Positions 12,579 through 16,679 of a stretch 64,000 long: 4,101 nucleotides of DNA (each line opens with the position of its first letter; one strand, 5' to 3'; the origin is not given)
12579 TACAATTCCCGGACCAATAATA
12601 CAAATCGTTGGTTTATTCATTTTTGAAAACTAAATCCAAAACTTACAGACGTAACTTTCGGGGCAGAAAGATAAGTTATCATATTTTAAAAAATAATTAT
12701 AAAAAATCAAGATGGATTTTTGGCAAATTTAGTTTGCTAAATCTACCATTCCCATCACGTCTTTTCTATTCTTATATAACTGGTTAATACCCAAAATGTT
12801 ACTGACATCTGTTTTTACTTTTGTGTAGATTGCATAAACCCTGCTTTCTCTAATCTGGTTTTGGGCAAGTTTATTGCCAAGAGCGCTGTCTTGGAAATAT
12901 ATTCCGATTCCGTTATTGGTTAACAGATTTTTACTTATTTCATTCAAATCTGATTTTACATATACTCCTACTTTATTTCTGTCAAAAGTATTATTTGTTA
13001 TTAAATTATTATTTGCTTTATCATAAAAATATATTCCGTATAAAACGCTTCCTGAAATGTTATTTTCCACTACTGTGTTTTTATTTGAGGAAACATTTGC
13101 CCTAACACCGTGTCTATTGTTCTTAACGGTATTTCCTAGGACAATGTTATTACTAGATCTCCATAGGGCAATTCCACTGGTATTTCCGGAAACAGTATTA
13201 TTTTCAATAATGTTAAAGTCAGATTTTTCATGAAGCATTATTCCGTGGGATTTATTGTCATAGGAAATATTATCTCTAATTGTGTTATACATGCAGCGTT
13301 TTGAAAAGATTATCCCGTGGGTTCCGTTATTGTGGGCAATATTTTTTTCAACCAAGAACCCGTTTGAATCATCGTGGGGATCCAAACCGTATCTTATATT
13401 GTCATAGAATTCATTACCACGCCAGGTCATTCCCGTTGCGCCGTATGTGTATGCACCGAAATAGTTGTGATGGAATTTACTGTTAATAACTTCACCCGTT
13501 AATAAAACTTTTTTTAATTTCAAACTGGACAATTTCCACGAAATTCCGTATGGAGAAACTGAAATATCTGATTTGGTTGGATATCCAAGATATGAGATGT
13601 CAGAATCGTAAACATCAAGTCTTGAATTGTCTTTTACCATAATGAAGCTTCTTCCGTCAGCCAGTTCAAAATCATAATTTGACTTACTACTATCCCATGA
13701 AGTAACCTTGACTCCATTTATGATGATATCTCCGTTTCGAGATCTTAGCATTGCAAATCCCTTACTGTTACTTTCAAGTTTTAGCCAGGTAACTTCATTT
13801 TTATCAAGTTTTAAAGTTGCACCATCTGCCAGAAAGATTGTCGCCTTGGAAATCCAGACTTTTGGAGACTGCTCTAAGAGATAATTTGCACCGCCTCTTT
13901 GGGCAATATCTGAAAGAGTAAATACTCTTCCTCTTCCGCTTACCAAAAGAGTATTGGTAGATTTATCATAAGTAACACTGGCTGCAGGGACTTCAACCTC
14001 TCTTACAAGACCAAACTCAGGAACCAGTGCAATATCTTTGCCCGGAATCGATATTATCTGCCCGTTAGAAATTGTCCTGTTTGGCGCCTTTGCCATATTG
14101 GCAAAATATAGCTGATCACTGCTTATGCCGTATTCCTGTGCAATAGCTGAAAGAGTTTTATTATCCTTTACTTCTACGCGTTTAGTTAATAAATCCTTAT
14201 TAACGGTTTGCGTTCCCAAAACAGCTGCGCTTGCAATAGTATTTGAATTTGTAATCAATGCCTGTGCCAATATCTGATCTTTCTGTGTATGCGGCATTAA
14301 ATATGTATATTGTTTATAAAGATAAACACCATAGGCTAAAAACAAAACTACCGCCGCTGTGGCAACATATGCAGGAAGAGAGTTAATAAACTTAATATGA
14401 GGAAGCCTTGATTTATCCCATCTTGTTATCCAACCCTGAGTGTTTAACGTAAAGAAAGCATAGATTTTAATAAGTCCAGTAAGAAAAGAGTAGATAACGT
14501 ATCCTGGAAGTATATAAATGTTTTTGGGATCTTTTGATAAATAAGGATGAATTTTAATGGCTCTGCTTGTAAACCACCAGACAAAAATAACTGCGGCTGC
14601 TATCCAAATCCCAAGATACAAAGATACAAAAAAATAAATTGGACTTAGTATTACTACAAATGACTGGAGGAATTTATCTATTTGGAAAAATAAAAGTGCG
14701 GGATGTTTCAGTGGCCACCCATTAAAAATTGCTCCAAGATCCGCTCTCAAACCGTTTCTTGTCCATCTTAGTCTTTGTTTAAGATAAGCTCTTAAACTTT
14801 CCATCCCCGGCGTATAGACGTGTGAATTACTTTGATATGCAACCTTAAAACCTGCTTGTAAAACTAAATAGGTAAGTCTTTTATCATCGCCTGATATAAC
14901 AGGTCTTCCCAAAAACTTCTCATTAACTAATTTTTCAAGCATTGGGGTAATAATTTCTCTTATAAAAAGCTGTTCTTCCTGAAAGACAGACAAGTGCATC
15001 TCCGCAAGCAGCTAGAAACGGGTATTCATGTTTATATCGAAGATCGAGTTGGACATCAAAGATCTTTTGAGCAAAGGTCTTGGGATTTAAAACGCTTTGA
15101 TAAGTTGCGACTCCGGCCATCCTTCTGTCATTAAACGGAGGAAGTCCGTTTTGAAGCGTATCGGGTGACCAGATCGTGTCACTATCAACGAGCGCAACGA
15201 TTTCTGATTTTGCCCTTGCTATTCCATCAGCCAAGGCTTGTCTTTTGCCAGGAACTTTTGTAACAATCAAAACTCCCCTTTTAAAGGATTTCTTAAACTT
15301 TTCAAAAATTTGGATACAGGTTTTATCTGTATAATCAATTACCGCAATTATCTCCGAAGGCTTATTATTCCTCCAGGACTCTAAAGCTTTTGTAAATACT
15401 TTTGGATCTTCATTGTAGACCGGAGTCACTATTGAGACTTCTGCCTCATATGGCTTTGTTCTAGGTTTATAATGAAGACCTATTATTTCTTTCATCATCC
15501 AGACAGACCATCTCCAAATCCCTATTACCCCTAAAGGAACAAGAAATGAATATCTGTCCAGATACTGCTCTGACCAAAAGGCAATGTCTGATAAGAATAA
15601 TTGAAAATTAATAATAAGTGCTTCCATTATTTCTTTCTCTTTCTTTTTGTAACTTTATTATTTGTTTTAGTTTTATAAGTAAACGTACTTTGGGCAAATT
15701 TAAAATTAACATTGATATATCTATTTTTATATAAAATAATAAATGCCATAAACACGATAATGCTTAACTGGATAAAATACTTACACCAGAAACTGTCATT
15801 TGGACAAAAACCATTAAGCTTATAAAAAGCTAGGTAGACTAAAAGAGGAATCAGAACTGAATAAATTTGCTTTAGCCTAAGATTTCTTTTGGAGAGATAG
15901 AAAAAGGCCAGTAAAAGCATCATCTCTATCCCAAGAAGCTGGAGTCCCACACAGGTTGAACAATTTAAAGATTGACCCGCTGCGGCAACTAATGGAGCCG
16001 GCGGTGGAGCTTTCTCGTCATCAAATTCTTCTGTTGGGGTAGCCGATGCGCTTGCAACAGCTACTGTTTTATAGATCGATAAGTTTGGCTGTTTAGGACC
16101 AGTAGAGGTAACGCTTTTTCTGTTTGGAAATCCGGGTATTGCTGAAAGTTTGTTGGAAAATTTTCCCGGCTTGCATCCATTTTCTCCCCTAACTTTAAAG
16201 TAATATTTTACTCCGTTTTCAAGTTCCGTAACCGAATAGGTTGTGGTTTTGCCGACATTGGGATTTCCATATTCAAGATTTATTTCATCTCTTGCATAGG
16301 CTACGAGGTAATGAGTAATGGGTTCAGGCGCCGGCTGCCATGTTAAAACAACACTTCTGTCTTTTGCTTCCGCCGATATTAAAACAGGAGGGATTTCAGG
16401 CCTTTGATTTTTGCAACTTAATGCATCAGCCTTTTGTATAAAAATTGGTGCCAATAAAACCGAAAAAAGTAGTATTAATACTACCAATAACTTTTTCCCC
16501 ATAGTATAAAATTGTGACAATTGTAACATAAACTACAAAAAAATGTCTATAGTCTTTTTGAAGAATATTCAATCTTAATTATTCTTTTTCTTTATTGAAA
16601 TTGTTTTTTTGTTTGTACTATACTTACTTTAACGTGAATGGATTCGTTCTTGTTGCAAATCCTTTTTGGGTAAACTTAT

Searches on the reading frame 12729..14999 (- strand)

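Call 77: search_protein_families(library=pfam, proteins=[window:12729-14999:-], max_evalue=0.01)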
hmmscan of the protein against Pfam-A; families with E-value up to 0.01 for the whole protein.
window:12729-14999:- (756 aa): 5 families
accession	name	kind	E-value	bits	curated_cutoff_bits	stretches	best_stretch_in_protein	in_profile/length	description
PF05048.19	NosD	-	1.3e-41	142.8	23.6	3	568-682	67-179/212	Periplasmic copper-binding protein (NosD)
PF13229.12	Beta_helix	-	6.5e-33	114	25.9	3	482-625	22-158/158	Right handed beta helix region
PF01476.26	LysM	-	3.8e-06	27.2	20.9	1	277-319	3-43/43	LysM domain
PF13641.12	Glyco_tranf_2_3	-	7.9e-06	26.5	27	1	34-82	182-230/230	Glycosyltransferase like family 2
PF13632.12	Glyco_trans_2_3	-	0.00025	21.3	27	1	38-143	98-196/198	Glycosyl transferase family group 2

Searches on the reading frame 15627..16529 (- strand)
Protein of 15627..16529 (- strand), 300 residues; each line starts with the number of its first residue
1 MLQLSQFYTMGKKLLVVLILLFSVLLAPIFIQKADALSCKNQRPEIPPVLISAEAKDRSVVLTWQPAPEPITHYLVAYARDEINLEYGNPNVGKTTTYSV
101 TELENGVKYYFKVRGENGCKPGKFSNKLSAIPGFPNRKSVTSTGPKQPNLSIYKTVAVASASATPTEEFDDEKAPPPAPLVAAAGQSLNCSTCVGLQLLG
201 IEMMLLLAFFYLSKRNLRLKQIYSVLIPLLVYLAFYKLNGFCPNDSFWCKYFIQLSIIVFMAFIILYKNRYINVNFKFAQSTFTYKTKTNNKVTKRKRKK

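Call 44: search_protein_families(library=pfam, proteins=[window:15627-16529:-], max_evalue=1)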
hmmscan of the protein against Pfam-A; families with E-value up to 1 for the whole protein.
window:15627-16529:- (300 aa): 8 families
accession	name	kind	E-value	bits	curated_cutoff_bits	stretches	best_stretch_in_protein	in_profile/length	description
PF00041.27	fn3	-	2.3e-11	44.1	25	1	51-129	6-82/84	Fibronectin type III domain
PF16656.11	Pur_ac_phosph_N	-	0.0047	17.9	30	1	53-118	8-83/93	Purple acid Phosphatase, N-terminal domain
PF07331.16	TctB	-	0.0067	17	29.1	1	161-238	52-131/137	Tripartite tricarboxylate transporter TctB family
PF01108.23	Tissue_fac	-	0.052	13.8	27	1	46-80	23-59/107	Tissue factor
PF16957.11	Mal_decarbox_Al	-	0.076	11.8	25.4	1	9-62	403-455/546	Malonate decarboxylase, alpha subunit, transporter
PF25814.1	fn3_SORL1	-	0.099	13.1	27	1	47-114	5-70/90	SORL1-like, fn3 domain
PF25059.1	FN3_DSCAM-DSCAML_C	-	0.11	13.2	39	1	63-117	12-66/89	DSCAM/DSCAML C-terminal Fn3-like domain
PF14387.11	DUF4418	-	0.21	12.3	27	1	197-267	38-110/117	Domain of unknown function (DUF4418)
